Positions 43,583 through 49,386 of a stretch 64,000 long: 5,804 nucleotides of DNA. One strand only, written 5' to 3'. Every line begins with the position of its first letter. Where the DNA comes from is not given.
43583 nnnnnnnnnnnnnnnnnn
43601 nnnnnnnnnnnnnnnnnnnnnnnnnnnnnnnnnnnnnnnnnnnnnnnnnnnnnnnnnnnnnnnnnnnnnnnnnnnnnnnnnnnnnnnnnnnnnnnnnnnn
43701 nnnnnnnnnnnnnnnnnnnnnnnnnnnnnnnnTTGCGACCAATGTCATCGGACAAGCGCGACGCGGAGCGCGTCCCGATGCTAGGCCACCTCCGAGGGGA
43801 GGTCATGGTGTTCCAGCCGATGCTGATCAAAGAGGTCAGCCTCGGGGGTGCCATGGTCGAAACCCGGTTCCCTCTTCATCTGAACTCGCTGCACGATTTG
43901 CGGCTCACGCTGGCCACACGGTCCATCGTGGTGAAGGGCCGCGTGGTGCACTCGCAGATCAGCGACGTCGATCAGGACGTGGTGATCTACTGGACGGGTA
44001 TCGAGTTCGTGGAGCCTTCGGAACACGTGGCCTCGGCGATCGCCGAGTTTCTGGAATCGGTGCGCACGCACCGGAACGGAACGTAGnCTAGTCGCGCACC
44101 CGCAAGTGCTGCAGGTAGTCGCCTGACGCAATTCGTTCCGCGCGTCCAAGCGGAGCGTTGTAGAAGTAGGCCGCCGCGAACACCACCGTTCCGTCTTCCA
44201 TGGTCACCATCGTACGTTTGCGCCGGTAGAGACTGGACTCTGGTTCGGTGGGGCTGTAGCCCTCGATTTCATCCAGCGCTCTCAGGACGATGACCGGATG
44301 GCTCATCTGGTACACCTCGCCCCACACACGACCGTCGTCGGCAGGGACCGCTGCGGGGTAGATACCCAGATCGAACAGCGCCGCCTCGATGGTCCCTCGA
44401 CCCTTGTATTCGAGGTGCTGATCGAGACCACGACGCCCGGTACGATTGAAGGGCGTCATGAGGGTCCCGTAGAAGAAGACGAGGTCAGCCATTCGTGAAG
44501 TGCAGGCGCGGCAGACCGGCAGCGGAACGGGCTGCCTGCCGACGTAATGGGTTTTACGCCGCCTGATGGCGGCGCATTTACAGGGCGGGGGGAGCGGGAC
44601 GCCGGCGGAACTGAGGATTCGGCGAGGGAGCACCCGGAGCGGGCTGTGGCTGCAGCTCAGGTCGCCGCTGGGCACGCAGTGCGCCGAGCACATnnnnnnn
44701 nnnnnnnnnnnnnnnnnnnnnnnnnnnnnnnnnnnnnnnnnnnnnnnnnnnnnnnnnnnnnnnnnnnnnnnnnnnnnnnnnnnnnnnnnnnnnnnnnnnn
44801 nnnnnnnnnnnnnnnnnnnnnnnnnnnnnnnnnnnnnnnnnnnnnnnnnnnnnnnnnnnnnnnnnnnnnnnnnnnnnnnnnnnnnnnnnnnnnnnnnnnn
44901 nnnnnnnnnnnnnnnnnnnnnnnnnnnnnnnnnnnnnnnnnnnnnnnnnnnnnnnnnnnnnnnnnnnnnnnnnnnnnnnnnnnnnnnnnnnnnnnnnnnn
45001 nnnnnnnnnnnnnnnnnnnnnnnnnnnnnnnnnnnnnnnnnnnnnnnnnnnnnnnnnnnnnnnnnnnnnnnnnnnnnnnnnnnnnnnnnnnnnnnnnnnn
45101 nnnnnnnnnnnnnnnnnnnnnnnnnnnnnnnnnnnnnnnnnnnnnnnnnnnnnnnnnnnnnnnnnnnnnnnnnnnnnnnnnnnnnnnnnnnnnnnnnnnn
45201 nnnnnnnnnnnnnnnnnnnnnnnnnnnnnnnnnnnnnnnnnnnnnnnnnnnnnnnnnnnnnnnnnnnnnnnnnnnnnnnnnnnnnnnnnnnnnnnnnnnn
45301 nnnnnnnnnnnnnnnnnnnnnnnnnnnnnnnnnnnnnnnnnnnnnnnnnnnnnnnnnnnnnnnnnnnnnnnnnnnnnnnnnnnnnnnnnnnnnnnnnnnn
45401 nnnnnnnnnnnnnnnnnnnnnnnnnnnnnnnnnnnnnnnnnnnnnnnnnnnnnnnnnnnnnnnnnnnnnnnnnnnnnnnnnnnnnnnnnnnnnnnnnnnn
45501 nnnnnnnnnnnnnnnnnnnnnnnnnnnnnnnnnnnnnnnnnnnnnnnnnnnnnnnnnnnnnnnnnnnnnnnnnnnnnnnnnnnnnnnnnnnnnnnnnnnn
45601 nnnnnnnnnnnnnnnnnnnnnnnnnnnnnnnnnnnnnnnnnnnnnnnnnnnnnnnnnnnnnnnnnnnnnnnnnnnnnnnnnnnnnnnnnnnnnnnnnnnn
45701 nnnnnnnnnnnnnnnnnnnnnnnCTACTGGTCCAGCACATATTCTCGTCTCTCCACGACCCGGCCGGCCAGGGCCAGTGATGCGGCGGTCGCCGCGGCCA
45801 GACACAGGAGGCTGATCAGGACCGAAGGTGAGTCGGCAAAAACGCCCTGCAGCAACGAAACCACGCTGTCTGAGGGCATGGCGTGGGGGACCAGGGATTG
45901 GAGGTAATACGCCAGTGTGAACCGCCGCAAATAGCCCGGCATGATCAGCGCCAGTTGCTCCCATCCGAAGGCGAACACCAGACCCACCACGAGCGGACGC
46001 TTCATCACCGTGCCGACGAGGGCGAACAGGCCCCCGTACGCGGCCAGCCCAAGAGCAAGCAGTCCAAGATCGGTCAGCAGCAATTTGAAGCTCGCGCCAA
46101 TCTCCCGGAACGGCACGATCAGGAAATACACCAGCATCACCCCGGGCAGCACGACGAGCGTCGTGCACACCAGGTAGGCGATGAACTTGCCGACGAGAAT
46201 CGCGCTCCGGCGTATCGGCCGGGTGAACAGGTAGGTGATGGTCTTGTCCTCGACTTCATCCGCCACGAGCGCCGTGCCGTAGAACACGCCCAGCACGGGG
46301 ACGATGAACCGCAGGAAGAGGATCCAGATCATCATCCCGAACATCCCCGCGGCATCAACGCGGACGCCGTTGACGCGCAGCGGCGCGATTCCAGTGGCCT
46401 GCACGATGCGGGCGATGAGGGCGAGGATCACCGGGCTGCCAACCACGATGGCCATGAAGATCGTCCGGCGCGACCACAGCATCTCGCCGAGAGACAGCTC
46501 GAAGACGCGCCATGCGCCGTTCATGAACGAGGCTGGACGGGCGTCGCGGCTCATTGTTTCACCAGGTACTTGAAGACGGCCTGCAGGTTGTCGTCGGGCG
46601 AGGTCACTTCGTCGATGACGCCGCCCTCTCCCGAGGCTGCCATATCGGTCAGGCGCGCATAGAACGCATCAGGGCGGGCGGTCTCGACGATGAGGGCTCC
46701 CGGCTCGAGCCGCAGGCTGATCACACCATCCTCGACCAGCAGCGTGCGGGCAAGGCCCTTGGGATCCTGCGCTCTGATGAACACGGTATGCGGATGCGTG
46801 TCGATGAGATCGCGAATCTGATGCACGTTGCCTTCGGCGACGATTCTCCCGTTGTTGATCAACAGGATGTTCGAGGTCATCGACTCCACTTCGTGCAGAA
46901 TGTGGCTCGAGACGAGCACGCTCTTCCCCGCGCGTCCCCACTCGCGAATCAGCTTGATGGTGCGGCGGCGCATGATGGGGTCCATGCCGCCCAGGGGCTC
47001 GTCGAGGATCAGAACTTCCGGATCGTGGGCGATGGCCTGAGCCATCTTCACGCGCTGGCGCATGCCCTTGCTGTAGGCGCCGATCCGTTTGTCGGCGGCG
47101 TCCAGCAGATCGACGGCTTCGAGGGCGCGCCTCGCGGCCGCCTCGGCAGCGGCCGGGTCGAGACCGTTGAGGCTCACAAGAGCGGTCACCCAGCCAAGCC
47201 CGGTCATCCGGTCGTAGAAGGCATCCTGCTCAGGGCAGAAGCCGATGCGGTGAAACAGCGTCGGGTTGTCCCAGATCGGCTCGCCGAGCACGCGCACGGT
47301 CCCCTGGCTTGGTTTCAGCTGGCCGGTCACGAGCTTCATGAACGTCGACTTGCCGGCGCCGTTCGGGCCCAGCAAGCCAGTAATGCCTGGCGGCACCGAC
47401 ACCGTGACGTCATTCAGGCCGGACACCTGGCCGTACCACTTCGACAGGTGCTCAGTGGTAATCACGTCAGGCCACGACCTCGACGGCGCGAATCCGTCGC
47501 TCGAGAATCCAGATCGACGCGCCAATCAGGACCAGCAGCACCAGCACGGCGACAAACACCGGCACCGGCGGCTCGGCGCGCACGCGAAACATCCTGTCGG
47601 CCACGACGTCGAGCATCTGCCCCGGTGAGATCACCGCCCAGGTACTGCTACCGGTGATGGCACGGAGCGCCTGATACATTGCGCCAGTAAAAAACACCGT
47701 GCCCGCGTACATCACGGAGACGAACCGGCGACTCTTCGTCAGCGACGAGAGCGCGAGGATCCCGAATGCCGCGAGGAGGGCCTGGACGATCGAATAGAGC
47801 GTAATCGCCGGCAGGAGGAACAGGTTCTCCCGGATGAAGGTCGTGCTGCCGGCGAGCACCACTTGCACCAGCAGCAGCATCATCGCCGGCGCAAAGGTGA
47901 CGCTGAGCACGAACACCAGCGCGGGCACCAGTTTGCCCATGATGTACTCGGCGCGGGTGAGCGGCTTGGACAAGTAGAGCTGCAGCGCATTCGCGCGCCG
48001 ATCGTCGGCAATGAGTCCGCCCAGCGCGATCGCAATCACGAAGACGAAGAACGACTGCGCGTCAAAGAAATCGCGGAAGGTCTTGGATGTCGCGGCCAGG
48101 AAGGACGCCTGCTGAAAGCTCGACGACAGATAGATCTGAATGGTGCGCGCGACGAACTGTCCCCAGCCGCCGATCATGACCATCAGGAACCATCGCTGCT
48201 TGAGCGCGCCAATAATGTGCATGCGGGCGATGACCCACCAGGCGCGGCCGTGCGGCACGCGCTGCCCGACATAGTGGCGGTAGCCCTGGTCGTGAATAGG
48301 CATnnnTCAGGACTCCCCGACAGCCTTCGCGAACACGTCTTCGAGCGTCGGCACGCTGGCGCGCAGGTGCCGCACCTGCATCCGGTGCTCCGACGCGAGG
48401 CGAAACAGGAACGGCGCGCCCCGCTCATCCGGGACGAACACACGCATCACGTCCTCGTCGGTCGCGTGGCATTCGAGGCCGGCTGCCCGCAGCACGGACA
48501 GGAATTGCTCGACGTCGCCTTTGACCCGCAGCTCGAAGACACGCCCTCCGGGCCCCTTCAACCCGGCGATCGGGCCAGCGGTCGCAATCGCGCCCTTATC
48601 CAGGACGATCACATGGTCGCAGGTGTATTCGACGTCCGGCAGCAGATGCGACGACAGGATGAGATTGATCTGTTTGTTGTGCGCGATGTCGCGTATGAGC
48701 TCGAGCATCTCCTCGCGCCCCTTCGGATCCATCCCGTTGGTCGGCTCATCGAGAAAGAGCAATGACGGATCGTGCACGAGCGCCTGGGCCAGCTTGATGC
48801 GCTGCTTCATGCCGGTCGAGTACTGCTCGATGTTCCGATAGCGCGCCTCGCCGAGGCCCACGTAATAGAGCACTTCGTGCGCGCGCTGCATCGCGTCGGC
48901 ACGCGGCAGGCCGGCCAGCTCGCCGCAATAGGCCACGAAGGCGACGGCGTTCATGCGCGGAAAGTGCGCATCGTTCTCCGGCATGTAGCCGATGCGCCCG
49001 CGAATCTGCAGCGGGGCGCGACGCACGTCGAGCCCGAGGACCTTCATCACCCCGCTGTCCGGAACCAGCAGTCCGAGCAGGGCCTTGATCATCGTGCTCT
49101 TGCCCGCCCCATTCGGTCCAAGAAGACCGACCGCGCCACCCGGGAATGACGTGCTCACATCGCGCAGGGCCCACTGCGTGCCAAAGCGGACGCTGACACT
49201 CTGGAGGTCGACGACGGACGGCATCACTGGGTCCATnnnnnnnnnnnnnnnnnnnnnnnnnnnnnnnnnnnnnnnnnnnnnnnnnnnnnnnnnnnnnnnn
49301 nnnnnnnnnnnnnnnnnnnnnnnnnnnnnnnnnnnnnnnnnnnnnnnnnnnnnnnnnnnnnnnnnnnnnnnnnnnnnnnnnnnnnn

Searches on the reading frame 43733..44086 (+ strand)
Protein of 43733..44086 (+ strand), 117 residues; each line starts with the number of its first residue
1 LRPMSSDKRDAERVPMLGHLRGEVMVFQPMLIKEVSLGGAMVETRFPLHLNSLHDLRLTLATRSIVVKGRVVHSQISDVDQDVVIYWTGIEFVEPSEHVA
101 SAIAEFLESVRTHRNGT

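Call 6: search_protein_families(library=pfam, proteins=[window:43733-44086:+])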
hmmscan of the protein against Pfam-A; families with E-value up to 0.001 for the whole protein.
window:43733-44086:+ (117 aa): 1 family
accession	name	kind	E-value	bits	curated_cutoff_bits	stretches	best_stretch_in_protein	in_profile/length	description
PF07238.19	PilZ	-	4.8e-08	33.7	22.5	1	8-108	2-101/102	PilZ domain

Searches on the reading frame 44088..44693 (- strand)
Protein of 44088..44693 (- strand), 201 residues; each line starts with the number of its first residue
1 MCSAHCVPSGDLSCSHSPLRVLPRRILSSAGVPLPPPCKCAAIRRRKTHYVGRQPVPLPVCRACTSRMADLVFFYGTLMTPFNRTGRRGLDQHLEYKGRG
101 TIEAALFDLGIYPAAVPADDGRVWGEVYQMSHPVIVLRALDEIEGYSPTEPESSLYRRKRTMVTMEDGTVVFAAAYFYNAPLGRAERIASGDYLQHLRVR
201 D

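Call 6: search_protein_families(library=pfam, proteins=[window:44088-44693:-])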
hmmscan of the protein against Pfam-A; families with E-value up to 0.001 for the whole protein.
window:44088-44693:- (201 aa): 1 family
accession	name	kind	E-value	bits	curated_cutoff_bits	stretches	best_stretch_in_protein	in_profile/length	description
PF06094.17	GGACT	-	8.3e-21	75.2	22.8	1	72-194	1-119/120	Gamma-glutamyl cyclotransferase, AIG2-like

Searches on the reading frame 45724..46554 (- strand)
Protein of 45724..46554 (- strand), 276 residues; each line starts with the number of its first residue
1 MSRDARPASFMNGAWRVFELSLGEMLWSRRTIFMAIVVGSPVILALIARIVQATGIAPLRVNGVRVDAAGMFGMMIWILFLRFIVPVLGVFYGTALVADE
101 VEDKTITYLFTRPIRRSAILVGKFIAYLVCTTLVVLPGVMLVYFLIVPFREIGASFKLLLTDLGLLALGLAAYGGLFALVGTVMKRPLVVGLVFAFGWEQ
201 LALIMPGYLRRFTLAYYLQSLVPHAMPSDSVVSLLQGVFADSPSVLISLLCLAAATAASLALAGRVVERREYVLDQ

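Call 7: search_protein_families(library=pfam, proteins=[window:45724-46554:-])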
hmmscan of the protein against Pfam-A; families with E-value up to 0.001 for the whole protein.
window:45724-46554:- (276 aa): 4 families
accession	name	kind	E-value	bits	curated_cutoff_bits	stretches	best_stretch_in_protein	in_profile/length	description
PF12679.13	ABC2_membrane_2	-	6.1e-11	42.5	27.2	1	33-205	17-206/283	ABC-2 family transporter protein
PF12730.13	ABC2_membrane_4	-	4e-09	37.1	27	1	29-196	11-173/179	ABC-2 family transporter protein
PF12698.13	ABC2_membrane_3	-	3.9e-07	29.9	31.6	1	83-263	169-345/347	ABC-2 family transporter protein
PF13346.12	ABC2_membrane_5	-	0.00076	19.5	25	1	76-172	34-129/205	ABC-2 family transporter protein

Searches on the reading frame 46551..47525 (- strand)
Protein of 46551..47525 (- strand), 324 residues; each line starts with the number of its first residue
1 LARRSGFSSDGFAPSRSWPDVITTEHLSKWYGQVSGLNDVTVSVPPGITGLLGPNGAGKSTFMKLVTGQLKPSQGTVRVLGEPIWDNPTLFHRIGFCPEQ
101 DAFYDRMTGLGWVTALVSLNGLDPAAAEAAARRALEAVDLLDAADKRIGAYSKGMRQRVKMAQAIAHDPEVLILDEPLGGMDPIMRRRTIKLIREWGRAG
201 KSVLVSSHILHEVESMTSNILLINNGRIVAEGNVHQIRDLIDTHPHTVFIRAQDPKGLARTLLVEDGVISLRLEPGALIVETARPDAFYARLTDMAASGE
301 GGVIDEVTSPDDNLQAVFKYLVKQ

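Call 7: search_protein_families(library=pfam, proteins=[window:46551-47525:-])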
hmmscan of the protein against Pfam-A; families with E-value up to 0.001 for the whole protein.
window:46551-47525:- (324 aa): 2 families
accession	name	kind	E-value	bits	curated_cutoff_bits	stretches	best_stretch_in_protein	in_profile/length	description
PF00005.33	ABC_tran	-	1.8e-27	97.1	25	1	37-178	1-136/137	ABC transporter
PF13304.12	AAA_21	-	2.2e-06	28.4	27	0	48-66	1-19/304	AAA domain, putative AbiEii toxin, Type IV TA system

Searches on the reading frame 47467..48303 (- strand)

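Call 7: search_protein_families(library=pfam, proteins=[window:47467-48303:-])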
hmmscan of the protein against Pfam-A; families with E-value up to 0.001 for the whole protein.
window:47467-48303:- (278 aa): 2 families
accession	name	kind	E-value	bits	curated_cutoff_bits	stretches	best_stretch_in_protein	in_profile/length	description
PF12679.13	ABC2_membrane_2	-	2.3e-08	34.1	27.2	1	23-269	1-280/283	ABC-2 family transporter protein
PF12730.13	ABC2_membrane_4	-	0.00029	21.3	27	1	60-199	38-171/179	ABC-2 family transporter protein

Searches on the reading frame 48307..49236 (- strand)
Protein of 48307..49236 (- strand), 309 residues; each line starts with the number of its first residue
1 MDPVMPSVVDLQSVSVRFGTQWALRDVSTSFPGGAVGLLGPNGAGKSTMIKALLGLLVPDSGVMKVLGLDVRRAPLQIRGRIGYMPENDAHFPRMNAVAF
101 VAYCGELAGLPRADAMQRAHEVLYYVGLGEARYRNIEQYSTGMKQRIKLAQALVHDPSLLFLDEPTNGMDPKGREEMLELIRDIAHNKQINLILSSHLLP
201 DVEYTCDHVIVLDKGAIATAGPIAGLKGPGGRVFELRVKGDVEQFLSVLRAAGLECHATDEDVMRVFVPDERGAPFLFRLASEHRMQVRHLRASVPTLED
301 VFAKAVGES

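Call 7: search_protein_families(library=pfam, proteins=[window:48307-49236:-])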
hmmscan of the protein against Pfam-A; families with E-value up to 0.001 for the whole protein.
window:48307-49236:- (309 aa): 6 families
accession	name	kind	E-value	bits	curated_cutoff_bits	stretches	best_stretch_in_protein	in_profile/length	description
PF00005.33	ABC_tran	-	2e-28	100.1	25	1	31-167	8-137/137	ABC transporter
PF13304.12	AAA_21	-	8.1e-15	56.1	27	1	62-197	204-298/304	AAA domain, putative AbiEii toxin, Type IV TA system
PF13555.12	AAA_29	-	1.4e-05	25.2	27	1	33-61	22-50/61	P-loop containing region of AAA domain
PF13732.12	DrrA1-3_C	-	0.00027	22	27.4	1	236-306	17-81/81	ATP-binding protein DrrA1-3-like, C-terminal domain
PF13401.12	AAA_22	-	0.0003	21.5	27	0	37-195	9-121/130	AAA domain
PF02463.25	SMC_N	-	0.00094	19.1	40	0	26-54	17-45/220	RecF/RecN/SMC N terminal domain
